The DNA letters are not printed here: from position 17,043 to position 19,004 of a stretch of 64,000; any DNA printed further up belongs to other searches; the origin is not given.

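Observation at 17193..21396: Translationally coupled two-gene cassette (unknown 554-aa protein + 849-aa degenerate-HKD PLD-fold protein): candidate undescribed defence / anti-MGE system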

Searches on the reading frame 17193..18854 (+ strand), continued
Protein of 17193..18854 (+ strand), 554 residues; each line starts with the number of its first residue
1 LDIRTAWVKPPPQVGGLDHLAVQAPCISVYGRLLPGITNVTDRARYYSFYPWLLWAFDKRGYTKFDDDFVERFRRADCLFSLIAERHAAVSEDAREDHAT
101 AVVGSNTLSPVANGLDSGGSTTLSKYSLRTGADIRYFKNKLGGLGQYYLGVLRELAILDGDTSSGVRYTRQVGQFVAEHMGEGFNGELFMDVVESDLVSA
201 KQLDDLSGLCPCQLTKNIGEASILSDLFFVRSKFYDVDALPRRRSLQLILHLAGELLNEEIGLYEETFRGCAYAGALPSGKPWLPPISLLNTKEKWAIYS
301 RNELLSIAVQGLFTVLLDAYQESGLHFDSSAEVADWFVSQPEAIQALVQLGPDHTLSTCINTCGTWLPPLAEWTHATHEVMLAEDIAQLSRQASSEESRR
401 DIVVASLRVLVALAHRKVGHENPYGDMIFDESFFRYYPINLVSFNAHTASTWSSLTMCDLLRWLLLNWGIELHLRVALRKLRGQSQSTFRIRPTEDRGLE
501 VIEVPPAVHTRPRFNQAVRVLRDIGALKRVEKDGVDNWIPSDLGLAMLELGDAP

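Call 69: search_protein_families(library=pfam, proteins=[L060:7290-8825:+, L060:8828-9931:+, L060:14102-17176:+, L028:7605-8939:+, L028:8939-9886:+, L028:14230-17415:+, L024:8333-9277:+, L024:9273-9950:+, L024:14194-17409:+, L057:5227-8301:+], max_evalue=0.00001)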
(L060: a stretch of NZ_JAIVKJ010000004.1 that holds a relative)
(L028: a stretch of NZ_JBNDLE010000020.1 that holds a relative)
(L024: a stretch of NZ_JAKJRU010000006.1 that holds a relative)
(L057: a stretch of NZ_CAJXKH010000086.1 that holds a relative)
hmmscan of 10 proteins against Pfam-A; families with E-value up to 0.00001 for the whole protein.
L060:7290-8825:+ (512 aa): 1 family
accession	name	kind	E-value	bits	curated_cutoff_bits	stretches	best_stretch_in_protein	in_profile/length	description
PF01420.25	Methylase_S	-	4.2e-14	53.5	22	1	21-188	17-168/168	Type I restriction modification DNA specificity domain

L060:8828-9931:+ (368 aa): 1 family
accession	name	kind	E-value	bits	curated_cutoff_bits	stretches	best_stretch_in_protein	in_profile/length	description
PF14088.11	DUF4268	-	2.4e-06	28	27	1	228-354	1-136/140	Domain of unknown function (DUF4268)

L060:14102-17176:+ (1025 aa): 5 families
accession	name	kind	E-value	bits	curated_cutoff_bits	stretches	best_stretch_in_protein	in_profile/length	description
PF11867.13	T1RH-like_C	-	1.5e-123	412.8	26.8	1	698-1020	1-327/329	Type I restriction enzyme HindI endonuclease subunit-like, C-terminal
PF18766.7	SWI2_SNF2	-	4.1e-78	262.5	26.7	1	266-511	1-218/221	SWI2/SNF2 ATPase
PF04313.20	HSDR_N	-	9.1e-49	166.4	25.1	1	2-208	2-198/198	Type I restriction enzyme R protein N terminus (HSDR_N)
PF22679.2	T1R_D3-like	-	4.8e-22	79.5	27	1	613-681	86-156/158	Type I restriction enzyme subunit R domain 3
PF04851.21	ResIII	-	1.4e-17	64.5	22.5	1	278-446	15-163/164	Type III restriction enzyme, res subunit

L028:7605-8939:+ (445 aa): 1 family
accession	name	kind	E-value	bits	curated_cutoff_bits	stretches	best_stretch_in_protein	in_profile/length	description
PF01420.25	Methylase_S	-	3e-19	70.3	22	2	236-415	1-161/168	Type I restriction modification DNA specificity domain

L028:8939-9886:+ (316 aa): 1 family
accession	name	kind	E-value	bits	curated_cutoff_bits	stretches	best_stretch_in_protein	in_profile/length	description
PF14267.11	DUF4357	-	2.8e-15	56.4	38.4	1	240-291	2-51/54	Domain of unknown function (DUF4357)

L028:14230-17415:+ (1062 aa): 5 families
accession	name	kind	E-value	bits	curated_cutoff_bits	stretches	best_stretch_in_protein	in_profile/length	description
PF18766.7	SWI2_SNF2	-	2e-20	73.9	26.7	1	289-551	1-206/221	SWI2/SNF2 ATPase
PF04313.20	HSDR_N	-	9e-13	49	25.1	1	120-215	107-196/198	Type I restriction enzyme R protein N terminus (HSDR_N)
PF04851.21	ResIII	-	1.1e-12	48.7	22.5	1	286-488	4-163/164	Type III restriction enzyme, res subunit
PF22679.2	T1R_D3-like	-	1.1e-10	42.5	27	1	677-731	101-156/158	Type I restriction enzyme subunit R domain 3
PF00270.35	DEAD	-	6.8e-08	32.9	26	1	306-488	13-161/167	DEAD/DEAH box helicase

L024:8333-9277:+ (315 aa): 1 family
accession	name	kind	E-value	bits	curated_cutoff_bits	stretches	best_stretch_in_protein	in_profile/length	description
PF14267.11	DUF4357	-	2.6e-19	69.3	38.4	1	239-292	2-53/54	Domain of unknown function (DUF4357)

L024:9273-9950:+ (226 aa): 1 family
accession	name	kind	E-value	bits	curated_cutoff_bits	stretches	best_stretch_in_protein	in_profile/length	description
PF18475.7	PIN7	-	8.6e-22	78.2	34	1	12-111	1-103/103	PIN domain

L024:14194-17409:+ (1072 aa): 5 families
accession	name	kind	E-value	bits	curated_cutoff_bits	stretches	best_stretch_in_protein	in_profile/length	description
PF18766.7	SWI2_SNF2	-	4.2e-21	76.1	26.7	1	301-564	1-207/221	SWI2/SNF2 ATPase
PF04313.20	HSDR_N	-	1.9e-14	54.4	25.1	1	130-227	105-196/198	Type I restriction enzyme R protein N terminus (HSDR_N)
PF04851.21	ResIII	-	1.7e-13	51.2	22.5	1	298-500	4-163/164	Type III restriction enzyme, res subunit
PF22679.2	T1R_D3-like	-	2e-11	45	27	1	689-743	101-156/158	Type I restriction enzyme subunit R domain 3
PF00270.35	DEAD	-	3.2e-09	37.2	26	1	318-502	13-162/167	DEAD/DEAH box helicase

L057:5227-8301:+ (1025 aa): 5 families
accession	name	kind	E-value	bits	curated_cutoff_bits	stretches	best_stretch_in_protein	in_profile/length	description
PF11867.13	T1RH-like_C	-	5.1e-123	411.1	26.8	1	698-1020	1-327/329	Type I restriction enzyme HindI endonuclease subunit-like, C-terminal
PF18766.7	SWI2_SNF2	-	4.6e-77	259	26.7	1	266-511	1-218/221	SWI2/SNF2 ATPase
PF04313.20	HSDR_N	-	1.5e-48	165.8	25.1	1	2-208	2-198/198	Type I restriction enzyme R protein N terminus (HSDR_N)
PF22679.2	T1R_D3-like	-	4.6e-22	79.6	27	1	613-681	86-156/158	Type I restriction enzyme subunit R domain 3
PF04851.21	ResIII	-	4.8e-17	62.8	22.5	1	276-446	13-163/164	Type III restriction enzyme, res subunit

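Call 73: fold_search(model_id=the predicted structure, library=viral)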
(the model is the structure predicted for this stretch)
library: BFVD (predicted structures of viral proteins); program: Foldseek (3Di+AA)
matches with E <= 10: 72; with E <= 0.001: 0
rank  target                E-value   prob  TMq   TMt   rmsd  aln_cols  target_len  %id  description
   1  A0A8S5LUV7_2          5.8e-01  0.06  0.09  0.06  26.9       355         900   11  Crystallin beta/gamma motif-containing protein [Podoviridae sp. ctrub15]
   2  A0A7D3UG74            1.3e+00  0.02  0.08  0.08  32.5       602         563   12  (no name in the UniProt tables at hand)
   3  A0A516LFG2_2          1.8e+00  0.02  0.12  0.08  26.7       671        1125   12  (no name in the UniProt tables at hand)
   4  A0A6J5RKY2            1.9e+00  0.91  0.06  0.58   1.5        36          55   33  Uncharacterized protein [uncultured Caudovirales phage]
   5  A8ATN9                2.1e+00  0.03  0.07  0.13  22.4       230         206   11  (no name in the UniProt tables at hand)
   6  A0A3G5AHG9            2.4e+00  0.03  0.07  0.11  22.4       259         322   13  Uncharacterized protein [Solivirus sp.]
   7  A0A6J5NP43            2.7e+00  0.02  0.11  0.07  23.5       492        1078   11  Uncharacterized protein [uncultured Caudovirales phage]
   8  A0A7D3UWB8            2.8e+00  0.02  0.08  0.11  21.4       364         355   11  Uncharacterized protein [Fadolivirus FV1/VV64]
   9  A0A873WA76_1          3.1e+00  0.01  0.09  0.06  24.8       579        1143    9  Tail fiber-like protein [Synechococcus phage S-H9-1]
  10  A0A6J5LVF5            3.4e+00  0.03  0.10  0.12  21.2       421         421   10  Uncharacterized protein [uncultured Caudovirales phage]
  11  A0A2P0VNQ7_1          3.4e+00  0.01  0.08  0.07  27.2       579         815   10  Uncharacterized protein [Tetraselmis virus 1]
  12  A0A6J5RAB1            3.9e+00  0.02  0.08  0.06  20.8       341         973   12  Uncharacterized protein [uncultured Caudovirales phage]
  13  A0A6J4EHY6            3.9e+00  0.01  0.09  0.09  21.9       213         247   15  (no name in the UniProt tables at hand)
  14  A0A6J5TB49            4.0e+00  0.01  0.08  0.06  38.8       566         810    9  Uncharacterized protein [uncultured Caudovirales phage]
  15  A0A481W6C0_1          4.6e+00  0.01  0.10  0.07  26.8       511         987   11  Tail tape measure protein [Fusobacterium phage Fnu1]
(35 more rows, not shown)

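Call 78: search_solved_structures(query=L065:2477-6247:+, max_evalue=0.001)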
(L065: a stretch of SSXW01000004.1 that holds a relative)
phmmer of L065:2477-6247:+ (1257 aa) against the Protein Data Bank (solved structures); distinct sequences matched with E-value up to 0.001: 6.
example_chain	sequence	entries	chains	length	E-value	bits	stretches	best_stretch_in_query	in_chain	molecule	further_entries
8cxz_A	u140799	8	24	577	1.7e-05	26.1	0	450-562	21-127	Site-specific DNA-methyltransferase (adenine-specific)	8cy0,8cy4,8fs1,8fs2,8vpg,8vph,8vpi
7lni_A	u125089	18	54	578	1.7e-05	26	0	450-562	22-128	Site-specific DNA-methyltransferase (adenine-specific)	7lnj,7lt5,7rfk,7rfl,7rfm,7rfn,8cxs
5hr4_C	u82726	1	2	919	7.2e-05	24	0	759-1090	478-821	MmeI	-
8zek_A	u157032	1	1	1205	0.00025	22.2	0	754-818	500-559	site-specific DNA-methyltransferase (adenine-specific)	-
9ewz_C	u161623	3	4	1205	0.00027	22.1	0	754-818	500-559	Adenine-specific methyltransferase BrxX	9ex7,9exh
8c45_A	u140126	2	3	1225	0.00057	21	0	738-819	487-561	site-specific DNA-methyltransferase (adenine-specific)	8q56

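Call 79: search_solved_structures(query=L065:7182-10001:+, max_evalue=0.001)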
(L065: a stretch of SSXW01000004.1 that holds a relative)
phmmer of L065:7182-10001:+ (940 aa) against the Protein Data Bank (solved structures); distinct sequences matched with E-value up to 0.001: 0.

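Call 80: search_solved_structures(query=L041:4727-9946:+, max_evalue=0.001)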
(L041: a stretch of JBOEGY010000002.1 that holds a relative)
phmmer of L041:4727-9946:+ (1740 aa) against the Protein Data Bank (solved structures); distinct sequences matched with E-value up to 0.001: 193 (the best 60 are shown).
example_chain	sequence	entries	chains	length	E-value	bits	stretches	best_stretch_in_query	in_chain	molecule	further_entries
4tmu_A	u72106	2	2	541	1.5e-65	224.8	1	320-650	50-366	RecQ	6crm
4q47_A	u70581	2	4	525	1.5e-64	221.5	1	297-659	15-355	DNA helicase RecQ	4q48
7auc_A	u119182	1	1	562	1.2e-63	218.5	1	322-654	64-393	Bloom syndrome protein,Bloom syndrome protein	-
7aud_A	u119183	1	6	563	1.2e-63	218.5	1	322-654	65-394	Bloom syndrome protein,Bloom syndrome protein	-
4o3m_A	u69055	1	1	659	1.8e-63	217.9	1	322-654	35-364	Bloom syndrome protein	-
4cgz_A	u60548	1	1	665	1.9e-63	217.8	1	322-654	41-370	BLOOM'S SYNDROME HELICASE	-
4cdg_A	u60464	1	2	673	1.9e-63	217.8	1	322-654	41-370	BLOOM SYNDROME PROTEIN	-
1oyw_A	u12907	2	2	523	3e-63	217.2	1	320-651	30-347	ATP-dependent DNA helicase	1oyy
5lst_A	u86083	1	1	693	9.3e-56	192.3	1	327-670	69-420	ATP-dependent DNA helicase Q4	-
9i16_D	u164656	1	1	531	9.4e-53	182.4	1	319-657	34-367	ATP-dependent DNA helicase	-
7a8r_A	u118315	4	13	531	9.4e-53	182.4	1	319-657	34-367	ATP-dependent DNA helicase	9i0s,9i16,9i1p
5lb3_B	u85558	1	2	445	1.7e-52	181.5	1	299-650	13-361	ATP-dependent DNA helicase Q5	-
5lb5_A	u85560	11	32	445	1.7e-52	181.5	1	299-650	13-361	ATP-dependent DNA helicase Q5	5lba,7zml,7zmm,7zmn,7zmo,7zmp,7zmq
7zms_A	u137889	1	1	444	1.8e-52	181.5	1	299-650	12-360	ATP-dependent DNA helicase Q5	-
8rl5_A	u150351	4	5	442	1.8e-52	181.4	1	301-650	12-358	ATP-dependent DNA helicase Q5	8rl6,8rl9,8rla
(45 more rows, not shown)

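Call 105: search_solved_structures(query=L064:11622-12875:+, max_evalue=1)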
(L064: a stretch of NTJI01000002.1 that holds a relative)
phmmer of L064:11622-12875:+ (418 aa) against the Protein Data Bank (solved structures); distinct sequences matched with E-value up to 1: 0.

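Call 107: find_related_loci(query=A5, collection=viral_contigs, flank=8000)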
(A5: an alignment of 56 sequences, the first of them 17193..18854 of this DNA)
Query A5 (554 aa) in viral_contigs; peptide patterns used: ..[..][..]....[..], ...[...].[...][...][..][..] (x = any residue, [..] = any of these).
13 stretches matched a pattern, but none encodes a relative of the query by tblastn (E <= 1e-3).
